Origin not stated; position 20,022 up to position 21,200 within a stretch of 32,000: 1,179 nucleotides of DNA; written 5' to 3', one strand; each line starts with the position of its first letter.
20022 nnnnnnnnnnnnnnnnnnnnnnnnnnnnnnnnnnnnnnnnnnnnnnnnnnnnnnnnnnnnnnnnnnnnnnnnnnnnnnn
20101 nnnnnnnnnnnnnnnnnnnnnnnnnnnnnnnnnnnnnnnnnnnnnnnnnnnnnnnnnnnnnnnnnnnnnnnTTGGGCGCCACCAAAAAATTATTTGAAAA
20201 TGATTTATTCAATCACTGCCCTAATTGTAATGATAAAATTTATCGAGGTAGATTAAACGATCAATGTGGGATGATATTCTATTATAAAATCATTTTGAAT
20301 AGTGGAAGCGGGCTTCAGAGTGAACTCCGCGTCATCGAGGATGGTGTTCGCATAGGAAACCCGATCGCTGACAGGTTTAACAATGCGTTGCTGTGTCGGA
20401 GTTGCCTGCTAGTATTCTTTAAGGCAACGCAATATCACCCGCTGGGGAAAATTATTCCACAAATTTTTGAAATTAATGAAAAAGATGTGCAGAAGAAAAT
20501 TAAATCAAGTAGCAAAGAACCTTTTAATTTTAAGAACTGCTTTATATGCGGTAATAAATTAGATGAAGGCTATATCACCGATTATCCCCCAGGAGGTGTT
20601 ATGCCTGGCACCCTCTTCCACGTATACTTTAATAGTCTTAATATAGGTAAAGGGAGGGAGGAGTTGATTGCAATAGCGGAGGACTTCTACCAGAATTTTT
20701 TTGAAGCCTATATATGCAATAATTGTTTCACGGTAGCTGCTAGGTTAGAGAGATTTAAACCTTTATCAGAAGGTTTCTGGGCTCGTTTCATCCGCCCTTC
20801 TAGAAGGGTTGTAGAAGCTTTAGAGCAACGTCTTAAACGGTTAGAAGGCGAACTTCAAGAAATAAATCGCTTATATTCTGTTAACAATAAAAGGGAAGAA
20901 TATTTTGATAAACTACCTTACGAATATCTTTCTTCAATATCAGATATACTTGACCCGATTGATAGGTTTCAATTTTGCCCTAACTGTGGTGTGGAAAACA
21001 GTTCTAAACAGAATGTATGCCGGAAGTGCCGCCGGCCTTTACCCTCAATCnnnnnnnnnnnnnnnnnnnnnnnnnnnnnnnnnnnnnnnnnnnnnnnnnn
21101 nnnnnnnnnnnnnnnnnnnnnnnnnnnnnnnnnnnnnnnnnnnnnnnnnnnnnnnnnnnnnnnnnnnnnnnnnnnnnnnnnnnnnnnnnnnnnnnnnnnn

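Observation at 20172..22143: Tandem pair of unclassifiable triple-zinc-ribbon proteins with an internal module duplication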

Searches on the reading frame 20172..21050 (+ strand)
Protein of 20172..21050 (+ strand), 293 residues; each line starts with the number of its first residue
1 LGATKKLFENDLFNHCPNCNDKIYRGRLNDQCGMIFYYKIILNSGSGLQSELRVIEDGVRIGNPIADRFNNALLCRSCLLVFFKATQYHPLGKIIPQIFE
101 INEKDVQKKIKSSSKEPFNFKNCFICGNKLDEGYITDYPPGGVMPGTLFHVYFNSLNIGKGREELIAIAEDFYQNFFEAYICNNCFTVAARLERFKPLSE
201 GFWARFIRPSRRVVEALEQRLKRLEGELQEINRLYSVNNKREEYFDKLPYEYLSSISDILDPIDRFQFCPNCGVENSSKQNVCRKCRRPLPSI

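Call 4: search_protein_families(library=pfam, proteins=[window:20172-21050:+], max_evalue=1)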
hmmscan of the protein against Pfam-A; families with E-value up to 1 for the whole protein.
window:20172-21050:+ (293 aa): 9 families
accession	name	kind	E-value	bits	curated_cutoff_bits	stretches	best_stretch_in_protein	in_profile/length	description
PF20097.4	DUF6487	-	0.00086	20.1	24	1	123-189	1-62/67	Domain of unknown function (DUF6487)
PF18912.6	DZR_2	-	0.0015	18.8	27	1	269-290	10-31/56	Double zinc ribbon domain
PF13240.11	Zn_Ribbon_1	-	0.0036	17.5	25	1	268-286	1-19/23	zinc-ribbon domain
PF12773.13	DZR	-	0.006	17.2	27.3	1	269-290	1-22/45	Double zinc ribbon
PF13248.11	Zn_ribbon_3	-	0.011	15.6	27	1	269-286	5-22/26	zinc-ribbon domain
PF09006.16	Surfac_D-trimer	-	0.053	13.9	22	1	214-236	1-23/46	Lung surfactant protein D coiled-coil trimerisation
PF18551.6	TackOD1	-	0.058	13.4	32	1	259-287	64-95/188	Thaumarchaeal output domain 1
PF01783.29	Ribosomal_L32p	-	0.066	13.8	21.3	0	13-39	26-49/56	Ribosomal L32p protein family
PF25205.1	DUF7835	-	0.68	10.2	27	0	102-129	31-58/66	Domain of unknown function (DUF7835)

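Call 5: search_protein_families(library=ncbifam, proteins=[window:20172-21050:+], max_evalue=1)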
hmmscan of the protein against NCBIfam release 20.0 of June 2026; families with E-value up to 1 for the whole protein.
window:20172-21050:+ (293 aa): 5 families
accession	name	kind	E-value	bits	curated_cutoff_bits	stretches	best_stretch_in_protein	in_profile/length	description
NF045487.1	ASRP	equivalog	0.075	11.6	300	0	214-278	251-311/593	archaea-specific SMC-related protein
NF040877.1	SE1832_fam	equivalog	0.089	12.8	45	1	214-233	30-49/51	SE1832 family protein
NF011481.0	PRK14890.1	equivalog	0.11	12.5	61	1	268-286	29-47/61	putative Zn-ribbon RNA-binding protein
NF041457.1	reg_protDegQ_Bacil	equivalog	0.19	11.9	80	1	213-252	5-42/46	degradation enzyme regulation protein DegQ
NF049953.1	ribbon_DG_selen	exception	0.25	11.2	130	1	266-287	5-26/172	zinc ribbon-containing (seleno)protein DG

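Call 8: find_homologous_proteins(query=window:20172-21050:+)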
Query window:20172-21050:+ (293 aa): 9 proteins with E <= 0.001 among 540 candidates.
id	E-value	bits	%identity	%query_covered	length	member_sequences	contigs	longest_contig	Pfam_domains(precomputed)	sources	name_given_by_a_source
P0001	6.6e-200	680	100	100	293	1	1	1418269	-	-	-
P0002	5.8e-161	553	82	100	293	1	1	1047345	PF13240.12,PF20097.5,PF13248.12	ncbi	-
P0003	1.7e-115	403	62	100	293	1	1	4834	PF13240.12,PF20097.5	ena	-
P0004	1.9e-114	400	62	100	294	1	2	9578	PF13240.12,PF20097.5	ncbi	ncbi:MAG: hypothetical protein QW327_05230 [Candidatus Odinarchaeota archaeon]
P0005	9.9e-100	352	53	98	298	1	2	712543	PF13240.12,PF20097.5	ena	-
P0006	7.3e-81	290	43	99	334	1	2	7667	PF20097.5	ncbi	ncbi:MAG: PF20097 family protein [Candidatus Odinarchaeia archaeon]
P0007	3.5e-80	287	39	100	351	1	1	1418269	PF13240.12,PF20097.5,PF13248.12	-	-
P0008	4.9e-80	287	41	100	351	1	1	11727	PF13240.12,PF20097.5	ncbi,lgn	-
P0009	8.6e-80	286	39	100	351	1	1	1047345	PF20097.5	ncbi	-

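Call 20: find_encoding_contigs(protein=P0005, flank=8000, max_places=3)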
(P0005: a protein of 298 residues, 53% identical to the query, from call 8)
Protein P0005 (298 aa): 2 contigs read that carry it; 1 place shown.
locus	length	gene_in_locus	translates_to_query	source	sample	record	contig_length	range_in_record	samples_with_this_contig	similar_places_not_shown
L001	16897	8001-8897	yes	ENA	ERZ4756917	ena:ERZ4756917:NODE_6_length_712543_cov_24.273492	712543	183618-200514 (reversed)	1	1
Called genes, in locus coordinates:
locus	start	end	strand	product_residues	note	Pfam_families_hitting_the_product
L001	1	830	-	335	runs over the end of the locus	PF00297:Ribosomal_L3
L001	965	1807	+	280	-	PF02598:Methyltrn_RNA_3, PF14419:SPOUT_MTase_2 (faint)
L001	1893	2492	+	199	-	PF01569:PAP2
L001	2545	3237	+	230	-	PF02732:ERCC4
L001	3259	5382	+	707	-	PF00009:GTP_EFTU, PF22042:EF-G_D2, PF03144:GTP_EFTU_D2, PF14492:EFG_III, PF00679:EFG_C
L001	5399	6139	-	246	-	PF00899:ThiF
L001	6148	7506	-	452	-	-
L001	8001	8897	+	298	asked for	PF13240:Zn_Ribbon_1 (faint), PF20097:DUF6487 (faint)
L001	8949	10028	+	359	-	PF20097:DUF6487 (faint)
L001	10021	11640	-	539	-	PF01850:PIN (weak), PF00437:T2SSE (weak)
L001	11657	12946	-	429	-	PF13393:tRNA-synt_His, PF00587:tRNA-synt_2b, PF03129:HGTP_anticodon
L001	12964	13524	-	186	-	PF02778:tRNA_int_endo_N, PF01974:tRNA_int_endo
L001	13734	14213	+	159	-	PF01750:HycI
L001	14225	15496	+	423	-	PF01008:IF-2B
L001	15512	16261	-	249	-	PF00156:Pribosyltran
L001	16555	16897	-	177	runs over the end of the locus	PF11848:DUF3368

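Call 21: find_encoding_contigs(protein=P0006, flank=8000, max_places=3)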
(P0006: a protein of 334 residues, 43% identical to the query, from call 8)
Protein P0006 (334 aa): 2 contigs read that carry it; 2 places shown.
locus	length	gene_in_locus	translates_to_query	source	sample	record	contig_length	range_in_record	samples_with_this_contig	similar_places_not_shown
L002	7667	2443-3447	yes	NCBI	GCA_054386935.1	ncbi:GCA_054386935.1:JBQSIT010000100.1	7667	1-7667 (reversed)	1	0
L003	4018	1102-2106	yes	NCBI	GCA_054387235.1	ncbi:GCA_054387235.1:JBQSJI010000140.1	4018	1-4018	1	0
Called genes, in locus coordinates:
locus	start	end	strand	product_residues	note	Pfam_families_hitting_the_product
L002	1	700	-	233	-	PF00899:ThiF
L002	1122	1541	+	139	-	PF01047:MarR (weak), PF01325:Fe_dep_repress, PF02742:Fe_dep_repr_C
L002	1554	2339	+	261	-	PF02535:Zip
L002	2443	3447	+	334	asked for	PF20097:DUF6487 (weak)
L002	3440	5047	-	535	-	PF01850:PIN (faint), PF00437:T2SSE (weak)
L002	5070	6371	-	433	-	PF13393:tRNA-synt_His, PF00587:tRNA-synt_2b, PF03129:HGTP_anticodon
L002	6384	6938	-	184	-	PF02778:tRNA_int_endo_N, PF01974:tRNA_int_endo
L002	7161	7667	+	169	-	PF01750:HycI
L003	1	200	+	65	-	PF02742:Fe_dep_repr_C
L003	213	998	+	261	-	PF02535:Zip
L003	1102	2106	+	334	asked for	PF20097:DUF6487 (weak)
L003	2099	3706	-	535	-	PF01850:PIN (faint), PF00437:T2SSE (weak)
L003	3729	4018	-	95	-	PF03129:HGTP_anticodon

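Call 22: predict_structure(alignment_id=A1)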
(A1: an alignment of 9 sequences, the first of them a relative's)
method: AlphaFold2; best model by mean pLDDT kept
length: 293 residues; sequences in the alignment: 9
mean_pLDDT: 52.8   pTM: 0.52
mean pLDDT of the five models: 52.8, 52.3, 47.2, 44.0, 39.8
residues with pLDDT >= 90: 0; 70-90: 63; 50-70: 73; < 50: 157
segments of 3 or more residues with pLDDT < 50: 1-10, 30-68, 91-95, 139-146, 154-165, 167-175, 194-228, 230-232, 234-265
pLDDT, mean of each block of 10 residues (from residue 1): 32 73 59 41 39 36 43 68 67 48 74 80 70 60 46 45 46 51 74 51 39 40 47 47 37 29 48 61 78 58
secondary structure, 60 per line:
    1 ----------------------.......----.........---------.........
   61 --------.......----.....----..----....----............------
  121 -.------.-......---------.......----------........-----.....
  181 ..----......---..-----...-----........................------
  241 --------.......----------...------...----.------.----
elements in order: E23-29 E34-42 E52-60 E69-75 E80-84 H95-98 H103-114 E131-136 E146-152 E163-170 E176-182 E187-192 H211-234 H249-255 E266-268 E275-277

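Call 31: fold_search(model_id=the predicted structure, library=pdb)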
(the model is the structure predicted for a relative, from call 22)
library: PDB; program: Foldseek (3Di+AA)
matches with E <= 10: 256; with E <= 0.001: 0
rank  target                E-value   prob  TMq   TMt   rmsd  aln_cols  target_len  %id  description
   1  6zym_u                4.4e-01  0.13  0.10  0.18  22.7       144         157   10  Human C Complex Spliceosome - High-resolution CORE (released 2020-10-14)
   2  7dr6_I                4.4e-01  0.06  0.13  0.16  18.1       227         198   11  PA28alpha-beta in complex with immunoproteasome (released 2021-01-20)
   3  2sba_A                6.2e-01  0.03  0.10  0.12  16.4       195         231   10  SOYBEAN AGGLUTININ COMPLEXED WITH 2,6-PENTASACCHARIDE (released 1998-12-09)
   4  7mo2_B                6.6e-01  0.99  0.10  0.69   4.7        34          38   29  Crystal Structure of the ZnF2 of Nucleoporin NUP153 in complex with Ran-GDP (released 2022-06-15)
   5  6ted_I                7.4e-01  0.02  0.08  0.13  21.0       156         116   14  Structure of complete, activated transcription complex Pol II-DSIF-PAF-SPT6 uncovers allosteric elongation activation  (released 2020-07-22)
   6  3gj4_B                7.8e-01  1.00  0.09  0.91   0.6        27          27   30  Crystal structure of human RanGDP-Nup153ZnF3 complex (released 2009-08-04)
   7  7z6w                  7.8e-01  0.02  0.12  0.14  18.0       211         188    8  Complex of E. coli LolA and lipoprotein (released 2022-09-07)
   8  9cq3_a                7.8e-01  0.02  0.10  0.07  21.6       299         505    9  The gap-filling complex with Pol mu engaged in the NHEJ pathway (released 2025-04-23)
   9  8v1k_A                7.8e-01  0.01  0.08  0.10  21.0       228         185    6  Crystal structure of outer membrane lipoprotein carrier protein (LolA) from Francisella tularensis (released 2023-11-29)
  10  6fhm_A                8.2e-01  0.02  0.07  0.10  20.9       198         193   10  Crystal structure of the F47E mutant of the lipoprotein localization factor, LolA (released 2018-07-25)
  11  7mo5_B                9.2e-01  0.97  0.09  0.70   5.2        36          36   22  Crystal Structure of the ZnF4 of Nucleoporin NUP153 in complex with Ran-GDP (released 2022-06-15)
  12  3gj3_B                9.8e-01  1.00  0.09  0.93   0.6        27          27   30  Crystal structure of human RanGDP-Nup153ZnF2 complex (released 2009-08-04)
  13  7mo3_B                1.0e+00  0.98  0.09  0.67   5.1        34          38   26  Crystal Structure of the ZnF3 of Nucleoporin NUP153 in complex with Ran-GDP, resolution 2.05 Angstrom (released 2022-06-15)
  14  8fmw_Ad               1.0e+00  0.47  0.10  0.38   8.7        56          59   25  The structure of a hibernating ribosome in the Lyme disease pathogen (released 2023-11-08)
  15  7mnr_B                1.1e+00  0.98  0.10  0.66   4.3        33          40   21  Crystal Structure of the ZnF3 of Nucleoporin NUP358/RanBP2 in complex with Ran-GDP (released 2022-06-15)
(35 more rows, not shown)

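Call 38: find_related_loci(query=A3, collection=genome_contigs, flank=6000)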
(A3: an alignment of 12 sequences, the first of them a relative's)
Query A3 (293 aa) in genome_contigs; peptide patterns used: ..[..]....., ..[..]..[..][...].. (x = any residue, [..] = any of these).
295 stretches matched a pattern; 9 encode a relative of the query (tblastn E <= 1e-3); 9 distinct loci.
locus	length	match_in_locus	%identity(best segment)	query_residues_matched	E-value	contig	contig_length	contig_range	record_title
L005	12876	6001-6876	82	1-293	2e-161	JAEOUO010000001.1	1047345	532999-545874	MAG: Candidatus Odinarchaeota archaeon isolate J65_bin.29 contig_1, whole genome shotgun sequence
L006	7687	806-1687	62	1-293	6e-117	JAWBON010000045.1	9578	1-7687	MAG: Candidatus Odinarchaeota archaeon isolate HHBFW-2_201803_bins_221 HHBFW-2_201803_bins_221_scaffold_45, whole genome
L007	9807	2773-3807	41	6-293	3e-75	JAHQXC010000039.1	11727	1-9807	MAG: Candidatus Odinarchaeia archaeon isolate RPA3 _3271, whole genome shotgun sequence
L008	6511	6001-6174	38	227-290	6e-7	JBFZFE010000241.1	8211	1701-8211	MAG: Verrucomicrobiota bacterium isolate PPR_0607 k121_2521081, whole genome shotgun sequence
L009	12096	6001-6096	47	259-290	4e-6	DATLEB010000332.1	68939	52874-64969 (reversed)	MAG TPA_asm: Kofleriaceae bacterium isolate SMAG_U14365 k141_6432271, whole genome shotgun sequence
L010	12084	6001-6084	57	262-289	6e-6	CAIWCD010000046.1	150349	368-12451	MAG: uncultured delta proteobacterium isolate Umea1_bin-0479 genome assembly, contig: bin-0479:46/53, whole genome shotg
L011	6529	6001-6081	56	267-293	5e-6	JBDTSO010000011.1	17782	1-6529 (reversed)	MAG: Acidobacteriota bacterium isolate cluster3_bin.273 NODE_11690_length_17782_cov_6.154115, whole genome shotgun seque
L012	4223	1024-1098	56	269-293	1e-5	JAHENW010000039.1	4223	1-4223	MAG: Thermoplasmatota archaeon isolate BinSanityLC-kmean-bin_14-bin_0-refined_12 c_000009661539, whole genome shotgun se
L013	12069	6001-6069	57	269-291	2e-5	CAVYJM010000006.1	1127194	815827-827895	MAG: uncultured Thermoplasmata archaeon isolate MFD01299.bin.2.33 genome assembly, contig: contig_17467, whole genome sh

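Call 44: search_protein_families(library=padloc, proteins=[window:20172-21050:+], max_evalue=1)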
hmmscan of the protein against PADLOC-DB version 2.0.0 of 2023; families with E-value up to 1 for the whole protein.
window:20172-21050:+ (293 aa): 1 family
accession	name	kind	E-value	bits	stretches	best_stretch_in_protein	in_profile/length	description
PDLC03859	LmuB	-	0.0015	15.8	1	107-259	317-427/611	-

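Call 45: search_protein_families(library=phrogs, proteins=[window:20172-21050:+], max_evalue=1)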
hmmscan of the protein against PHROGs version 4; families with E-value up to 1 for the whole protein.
window:20172-21050:+ (293 aa): 7 families
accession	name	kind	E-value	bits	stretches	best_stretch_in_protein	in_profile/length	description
phrog_10714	-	unknown function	3.5e-05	25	1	263-290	70-99/109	-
phrog_20232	-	unknown function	0.25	12.2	1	226-244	29-47/51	-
phrog_2945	-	unknown function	0.33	11.8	1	265-285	8-28/68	-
phrog_4068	-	unknown function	0.38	12.6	1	211-249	6-45/89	-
phrog_27956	-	unknown function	0.47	11.8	1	171-191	19-39/48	-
phrog_26506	-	unknown function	0.48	11.6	1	209-244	81-116/150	-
phrog_4030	-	unknown function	0.67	11.2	0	265-274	66-75/85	-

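Call 74: search_protein_families(library=pfam, proteins=[L007:1197-2315:-, L007:500-1210:-, L001:6151-7506:-], max_evalue=0.001)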
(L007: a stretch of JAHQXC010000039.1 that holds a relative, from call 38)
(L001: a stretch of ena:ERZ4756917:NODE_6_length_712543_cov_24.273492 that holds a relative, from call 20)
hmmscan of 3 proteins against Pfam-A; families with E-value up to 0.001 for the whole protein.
L007:1197-2315:- (373 aa): 1 family
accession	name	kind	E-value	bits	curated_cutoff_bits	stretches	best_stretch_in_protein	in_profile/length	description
PF13401.12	AAA_22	-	8.9e-05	23.3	27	0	82-184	8-127/130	AAA domain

L007:500-1210:- (237 aa): 0 families

L001:6151-7506:- (452 aa): 0 families

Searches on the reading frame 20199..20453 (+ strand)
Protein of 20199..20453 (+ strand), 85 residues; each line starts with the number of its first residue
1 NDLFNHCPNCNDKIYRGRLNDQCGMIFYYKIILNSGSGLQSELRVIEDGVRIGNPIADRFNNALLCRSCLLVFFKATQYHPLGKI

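Call 36: search_protein_families(library=pfam, alignment_id=A5, max_evalue=1)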
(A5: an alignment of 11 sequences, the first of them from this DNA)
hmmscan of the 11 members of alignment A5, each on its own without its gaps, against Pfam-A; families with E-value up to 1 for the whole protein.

A. member 1, seq(85 aa): 2 families
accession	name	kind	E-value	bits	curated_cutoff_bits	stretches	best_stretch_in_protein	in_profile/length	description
PF17915.7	zf_Rg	-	0.016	15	25.5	0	5-20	8-23/49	Reverse gyrase zinc finger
PF20097.4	DUF6487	-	0.055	14.3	24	1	7-75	1-64/67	Domain of unknown function (DUF6487)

B. families by the number of members that match (of 11 scanned): 23 families
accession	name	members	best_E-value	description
PF20097.4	DUF6487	11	0.00016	Domain of unknown function (DUF6487)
PF17915.7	zf_Rg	8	0.0011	Reverse gyrase zinc finger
PF17848.7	Zn_ribbon_ACC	4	0.0025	Acetyl-CoA carboxylase zinc finger domain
PF01783.29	Ribosomal_L32p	4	0.01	Ribosomal L32p protein family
PF14803.11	Zn_ribbon_Nudix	4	0.13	Nudix N-terminal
PF06906.16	DUF1272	3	0.029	Protein of unknown function (DUF1272)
PF13248.11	Zn_ribbon_3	3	0.04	zinc-ribbon domain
PF24460.1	DUF7575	3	0.053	Domain of unknown function (DUF7575)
PF07754.17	HVO_2753_ZBP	2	0.026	Small zinc finger protein HVO_2753-like, Zn-binding pocket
PF03119.21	DNA_ligase_ZBD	2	0.055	NAD-dependent DNA ligase C4 zinc finger domain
PF05144.20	Phage_CRI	2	0.096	Replication-associated protein G2P N-terminal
PF08271.17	Zn_Ribbon_TF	2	0.11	TFIIB zinc-binding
PF01258.23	zf-dskA_traR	2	0.12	Prokaryotic dksA/traR C4-type zinc finger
PF23470.1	Zn_ribbon_PF0610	2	0.17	PF0610 rubredoxin-like zinc beta-ribbon domain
PF09723.15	Zn_ribbon_8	2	0.17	Zinc ribbon domain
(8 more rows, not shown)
